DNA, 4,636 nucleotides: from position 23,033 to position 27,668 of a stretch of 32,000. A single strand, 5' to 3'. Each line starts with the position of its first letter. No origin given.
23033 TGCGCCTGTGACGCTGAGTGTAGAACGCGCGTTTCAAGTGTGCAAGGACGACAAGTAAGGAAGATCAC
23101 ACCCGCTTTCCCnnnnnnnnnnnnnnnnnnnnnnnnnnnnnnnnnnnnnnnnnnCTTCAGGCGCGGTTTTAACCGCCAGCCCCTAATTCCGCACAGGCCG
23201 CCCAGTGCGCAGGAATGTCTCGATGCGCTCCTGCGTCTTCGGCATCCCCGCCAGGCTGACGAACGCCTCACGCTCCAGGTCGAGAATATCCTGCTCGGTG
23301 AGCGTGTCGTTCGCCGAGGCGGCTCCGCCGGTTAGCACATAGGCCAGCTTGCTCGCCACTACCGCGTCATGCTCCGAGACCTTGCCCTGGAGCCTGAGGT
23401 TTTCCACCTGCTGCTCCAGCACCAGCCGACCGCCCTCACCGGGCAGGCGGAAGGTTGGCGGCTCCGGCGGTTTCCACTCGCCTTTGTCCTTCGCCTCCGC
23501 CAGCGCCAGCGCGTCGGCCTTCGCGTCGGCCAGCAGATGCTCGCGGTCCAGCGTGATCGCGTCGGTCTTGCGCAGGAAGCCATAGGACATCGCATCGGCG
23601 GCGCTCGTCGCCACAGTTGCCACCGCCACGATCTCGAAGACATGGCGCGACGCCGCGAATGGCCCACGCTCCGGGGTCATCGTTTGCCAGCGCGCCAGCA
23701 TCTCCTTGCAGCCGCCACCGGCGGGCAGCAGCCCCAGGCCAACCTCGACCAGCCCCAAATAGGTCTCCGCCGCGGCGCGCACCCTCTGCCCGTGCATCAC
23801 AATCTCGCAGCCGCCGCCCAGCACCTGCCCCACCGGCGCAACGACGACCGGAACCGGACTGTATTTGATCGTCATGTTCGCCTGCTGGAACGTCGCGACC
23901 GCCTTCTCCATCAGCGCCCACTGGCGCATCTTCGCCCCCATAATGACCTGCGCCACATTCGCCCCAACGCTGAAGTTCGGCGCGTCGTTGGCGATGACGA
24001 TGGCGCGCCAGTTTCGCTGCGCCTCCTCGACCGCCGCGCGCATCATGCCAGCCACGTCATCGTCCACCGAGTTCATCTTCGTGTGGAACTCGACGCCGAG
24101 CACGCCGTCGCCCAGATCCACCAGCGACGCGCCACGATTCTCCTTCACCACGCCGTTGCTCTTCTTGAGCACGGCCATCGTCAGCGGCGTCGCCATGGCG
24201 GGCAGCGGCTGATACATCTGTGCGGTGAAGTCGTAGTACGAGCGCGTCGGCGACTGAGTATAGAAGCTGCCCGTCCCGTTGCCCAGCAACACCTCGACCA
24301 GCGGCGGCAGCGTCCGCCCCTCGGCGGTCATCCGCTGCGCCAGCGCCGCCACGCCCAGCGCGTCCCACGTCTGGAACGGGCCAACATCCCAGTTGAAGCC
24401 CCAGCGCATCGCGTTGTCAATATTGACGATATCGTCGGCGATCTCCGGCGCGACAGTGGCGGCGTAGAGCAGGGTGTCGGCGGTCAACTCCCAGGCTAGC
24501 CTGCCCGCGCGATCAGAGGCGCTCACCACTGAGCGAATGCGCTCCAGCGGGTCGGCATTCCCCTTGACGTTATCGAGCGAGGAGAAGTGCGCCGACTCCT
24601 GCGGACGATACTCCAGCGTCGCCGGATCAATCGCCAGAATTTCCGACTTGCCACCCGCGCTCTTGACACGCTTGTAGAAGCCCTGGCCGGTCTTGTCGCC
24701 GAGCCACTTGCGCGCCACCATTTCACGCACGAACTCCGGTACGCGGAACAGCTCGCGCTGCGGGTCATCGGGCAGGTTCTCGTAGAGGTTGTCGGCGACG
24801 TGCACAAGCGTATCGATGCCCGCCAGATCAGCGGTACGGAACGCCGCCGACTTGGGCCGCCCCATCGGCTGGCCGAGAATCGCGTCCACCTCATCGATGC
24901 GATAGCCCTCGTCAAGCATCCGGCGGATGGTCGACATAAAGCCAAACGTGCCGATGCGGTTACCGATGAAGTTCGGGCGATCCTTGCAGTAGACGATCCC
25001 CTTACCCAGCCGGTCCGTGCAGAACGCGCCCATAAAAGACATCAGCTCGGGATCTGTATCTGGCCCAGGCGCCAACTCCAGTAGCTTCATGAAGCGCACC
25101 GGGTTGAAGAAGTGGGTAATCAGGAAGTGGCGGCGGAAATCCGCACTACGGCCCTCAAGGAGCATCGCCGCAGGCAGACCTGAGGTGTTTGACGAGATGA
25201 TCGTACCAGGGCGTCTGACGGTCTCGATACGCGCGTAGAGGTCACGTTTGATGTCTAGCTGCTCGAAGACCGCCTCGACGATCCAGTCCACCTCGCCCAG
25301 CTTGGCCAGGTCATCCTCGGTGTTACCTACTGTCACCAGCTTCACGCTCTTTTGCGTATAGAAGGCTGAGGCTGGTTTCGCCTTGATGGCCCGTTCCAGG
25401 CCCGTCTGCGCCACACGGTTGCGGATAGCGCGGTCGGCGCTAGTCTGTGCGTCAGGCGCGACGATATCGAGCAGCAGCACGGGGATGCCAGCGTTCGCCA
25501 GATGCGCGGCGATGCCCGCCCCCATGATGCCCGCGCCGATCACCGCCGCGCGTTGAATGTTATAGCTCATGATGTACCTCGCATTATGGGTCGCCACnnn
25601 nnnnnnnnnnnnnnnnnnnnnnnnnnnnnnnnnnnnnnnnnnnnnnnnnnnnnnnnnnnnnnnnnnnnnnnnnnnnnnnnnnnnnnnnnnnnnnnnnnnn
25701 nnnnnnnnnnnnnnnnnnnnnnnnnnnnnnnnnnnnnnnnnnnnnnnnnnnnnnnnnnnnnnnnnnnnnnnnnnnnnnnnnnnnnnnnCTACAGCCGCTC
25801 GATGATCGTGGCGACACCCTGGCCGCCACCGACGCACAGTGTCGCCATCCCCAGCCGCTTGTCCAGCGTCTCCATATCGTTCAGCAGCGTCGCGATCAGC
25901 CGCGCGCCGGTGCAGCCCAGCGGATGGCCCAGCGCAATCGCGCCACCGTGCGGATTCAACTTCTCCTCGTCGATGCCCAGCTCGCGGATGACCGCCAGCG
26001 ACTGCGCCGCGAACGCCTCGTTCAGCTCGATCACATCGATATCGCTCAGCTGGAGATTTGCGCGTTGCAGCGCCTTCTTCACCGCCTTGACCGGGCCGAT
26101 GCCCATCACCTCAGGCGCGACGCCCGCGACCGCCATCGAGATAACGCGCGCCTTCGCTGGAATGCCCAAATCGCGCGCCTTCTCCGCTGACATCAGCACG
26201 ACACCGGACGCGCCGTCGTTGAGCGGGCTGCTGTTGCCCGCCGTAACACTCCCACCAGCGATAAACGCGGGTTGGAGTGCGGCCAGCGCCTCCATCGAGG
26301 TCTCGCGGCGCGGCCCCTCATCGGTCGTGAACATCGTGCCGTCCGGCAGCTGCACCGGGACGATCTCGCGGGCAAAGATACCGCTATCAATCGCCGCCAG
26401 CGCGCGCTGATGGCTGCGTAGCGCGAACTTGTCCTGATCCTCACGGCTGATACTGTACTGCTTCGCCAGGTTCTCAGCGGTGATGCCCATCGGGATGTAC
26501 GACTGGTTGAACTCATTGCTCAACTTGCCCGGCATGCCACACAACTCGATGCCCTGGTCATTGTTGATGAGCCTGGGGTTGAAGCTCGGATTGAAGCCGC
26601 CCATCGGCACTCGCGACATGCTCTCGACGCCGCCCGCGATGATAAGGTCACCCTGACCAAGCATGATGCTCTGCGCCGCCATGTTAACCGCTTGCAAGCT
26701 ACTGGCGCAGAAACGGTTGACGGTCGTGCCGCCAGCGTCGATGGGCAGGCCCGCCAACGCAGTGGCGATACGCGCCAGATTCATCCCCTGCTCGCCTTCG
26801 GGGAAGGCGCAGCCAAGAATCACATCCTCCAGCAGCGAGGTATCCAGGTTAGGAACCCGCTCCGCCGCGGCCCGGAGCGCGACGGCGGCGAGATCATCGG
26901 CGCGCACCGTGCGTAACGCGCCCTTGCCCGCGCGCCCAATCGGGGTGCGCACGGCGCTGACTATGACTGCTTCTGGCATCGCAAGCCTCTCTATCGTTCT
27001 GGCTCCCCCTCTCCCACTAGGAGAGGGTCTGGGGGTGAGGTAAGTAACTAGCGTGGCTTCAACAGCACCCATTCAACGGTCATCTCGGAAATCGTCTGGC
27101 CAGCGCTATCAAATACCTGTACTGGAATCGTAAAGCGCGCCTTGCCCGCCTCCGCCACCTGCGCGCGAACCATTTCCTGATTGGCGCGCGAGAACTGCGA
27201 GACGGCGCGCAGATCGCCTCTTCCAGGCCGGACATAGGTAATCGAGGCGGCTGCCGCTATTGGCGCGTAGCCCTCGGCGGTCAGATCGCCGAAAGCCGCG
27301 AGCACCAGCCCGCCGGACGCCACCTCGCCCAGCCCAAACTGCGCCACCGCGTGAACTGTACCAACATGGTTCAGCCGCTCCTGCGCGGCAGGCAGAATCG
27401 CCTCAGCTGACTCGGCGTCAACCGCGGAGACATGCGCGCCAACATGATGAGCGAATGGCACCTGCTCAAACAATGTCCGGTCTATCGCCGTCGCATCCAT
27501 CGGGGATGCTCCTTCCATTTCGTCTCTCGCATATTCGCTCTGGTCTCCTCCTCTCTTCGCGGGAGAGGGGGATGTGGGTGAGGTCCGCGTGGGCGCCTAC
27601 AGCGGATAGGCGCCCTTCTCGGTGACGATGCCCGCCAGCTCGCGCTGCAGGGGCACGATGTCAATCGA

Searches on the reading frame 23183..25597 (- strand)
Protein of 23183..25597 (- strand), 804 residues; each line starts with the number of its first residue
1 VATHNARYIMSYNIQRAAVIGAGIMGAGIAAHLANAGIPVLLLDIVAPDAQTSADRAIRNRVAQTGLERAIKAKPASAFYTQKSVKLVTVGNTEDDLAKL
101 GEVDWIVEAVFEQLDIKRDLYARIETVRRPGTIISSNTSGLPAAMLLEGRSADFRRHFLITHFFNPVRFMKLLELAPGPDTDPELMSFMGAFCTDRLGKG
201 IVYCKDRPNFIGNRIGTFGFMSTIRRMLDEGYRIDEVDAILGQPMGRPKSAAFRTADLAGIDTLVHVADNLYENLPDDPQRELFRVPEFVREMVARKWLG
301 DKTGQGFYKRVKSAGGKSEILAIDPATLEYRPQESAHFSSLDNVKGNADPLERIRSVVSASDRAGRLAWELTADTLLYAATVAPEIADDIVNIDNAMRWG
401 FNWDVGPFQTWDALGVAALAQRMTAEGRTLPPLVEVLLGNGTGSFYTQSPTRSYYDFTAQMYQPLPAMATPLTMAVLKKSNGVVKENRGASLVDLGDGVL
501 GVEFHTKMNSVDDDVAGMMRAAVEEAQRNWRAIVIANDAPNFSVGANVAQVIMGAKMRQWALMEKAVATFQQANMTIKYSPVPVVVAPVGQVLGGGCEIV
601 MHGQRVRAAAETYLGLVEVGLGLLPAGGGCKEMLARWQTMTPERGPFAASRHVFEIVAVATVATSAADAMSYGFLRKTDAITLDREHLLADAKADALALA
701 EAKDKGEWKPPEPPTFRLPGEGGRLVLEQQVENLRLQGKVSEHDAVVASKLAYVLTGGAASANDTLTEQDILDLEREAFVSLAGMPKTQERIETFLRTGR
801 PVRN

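Call 25: search_protein_families(library=pfam, proteins=[window:23183-25597:-], max_evalue=0.001)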
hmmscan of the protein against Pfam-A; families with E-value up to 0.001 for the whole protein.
window:23183-25597:- (804 aa): 6 families
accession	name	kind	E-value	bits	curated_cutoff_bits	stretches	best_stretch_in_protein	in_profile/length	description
PF02737.24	3HCDH_N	-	5.1e-43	147.5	22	1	17-206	2-179/180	3-hydroxyacyl-CoA dehydrogenase, NAD binding domain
PF00725.27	3HCDH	-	3.4e-19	69.6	22.1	1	210-309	2-96/97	3-hydroxyacyl-CoA dehydrogenase, C-terminal domain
PF00378.25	ECH_1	-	5.6e-10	39.4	27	1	498-636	5-142/251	Enoyl-CoA hydratase/isomerase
PF16113.10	ECH_2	-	8.4e-09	35.8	27.2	1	506-630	10-136/335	Enoyl-CoA hydratase/isomerase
PF01266.30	DAO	-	2.1e-05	24.6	27.9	1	17-48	2-34/353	FAD dependent oxidoreductase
PF03446.21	NAD_binding_2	-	0.00088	19.7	21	1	18-57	3-42/161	NAD binding domain of 6-phosphogluconate dehydrogenase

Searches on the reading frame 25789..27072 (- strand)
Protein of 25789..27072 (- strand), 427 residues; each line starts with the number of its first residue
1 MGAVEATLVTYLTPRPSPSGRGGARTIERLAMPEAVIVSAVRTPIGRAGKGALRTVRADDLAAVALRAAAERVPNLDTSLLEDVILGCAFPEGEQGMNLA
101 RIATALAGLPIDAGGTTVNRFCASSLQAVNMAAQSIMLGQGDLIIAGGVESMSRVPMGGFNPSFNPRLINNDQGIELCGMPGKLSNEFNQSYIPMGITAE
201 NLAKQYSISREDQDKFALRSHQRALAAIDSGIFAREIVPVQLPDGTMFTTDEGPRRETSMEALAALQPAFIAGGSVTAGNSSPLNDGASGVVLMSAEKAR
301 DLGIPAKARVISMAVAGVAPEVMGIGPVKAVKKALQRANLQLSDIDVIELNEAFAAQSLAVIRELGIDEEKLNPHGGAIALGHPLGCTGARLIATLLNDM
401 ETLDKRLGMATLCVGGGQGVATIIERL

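Call 25: search_protein_families(library=pfam, proteins=[window:25789-27072:-], max_evalue=0.001)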
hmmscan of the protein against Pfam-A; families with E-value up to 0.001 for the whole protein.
window:25789-27072:- (427 aa): 4 families
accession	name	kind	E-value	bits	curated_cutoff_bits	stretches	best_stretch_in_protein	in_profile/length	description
PF00108.29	Thiolase_N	-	1.7e-77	260.7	26.4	1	36-296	2-259/260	Thiolase, N-terminal domain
PF02803.24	Thiolase_C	-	3.9e-48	162.6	27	1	306-426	3-123/123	Thiolase, C-terminal domain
PF00109.32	ketoacyl-synt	-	3.1e-07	30.7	20.8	1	116-153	168-206/252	Beta-ketoacyl synthase, N-terminal domain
PF22691.2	Thiolase_C_1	-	0.00099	19.3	28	0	328-367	21-60/144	Thiolase C-terminal domain-like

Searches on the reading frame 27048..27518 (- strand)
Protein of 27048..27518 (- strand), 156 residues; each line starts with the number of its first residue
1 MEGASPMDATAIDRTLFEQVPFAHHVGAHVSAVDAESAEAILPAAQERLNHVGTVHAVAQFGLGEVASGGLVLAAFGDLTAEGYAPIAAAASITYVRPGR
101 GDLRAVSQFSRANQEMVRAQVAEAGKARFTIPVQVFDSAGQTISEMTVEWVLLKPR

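Call 25: search_protein_families(library=pfam, proteins=[window:27048-27518:-], max_evalue=0.001)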
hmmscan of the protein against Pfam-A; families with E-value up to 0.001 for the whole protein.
window:27048-27518:- (156 aa): 2 families
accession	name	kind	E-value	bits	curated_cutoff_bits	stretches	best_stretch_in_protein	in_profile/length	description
PF14539.12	DUF4442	-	1.8e-20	74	25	1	13-151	6-131/132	Domain of unknown function (DUF4442)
PF09500.16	YiiD_C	-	3.5e-08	33.9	27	1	11-151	3-141/144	Putative thioesterase (yiiD_Cterm)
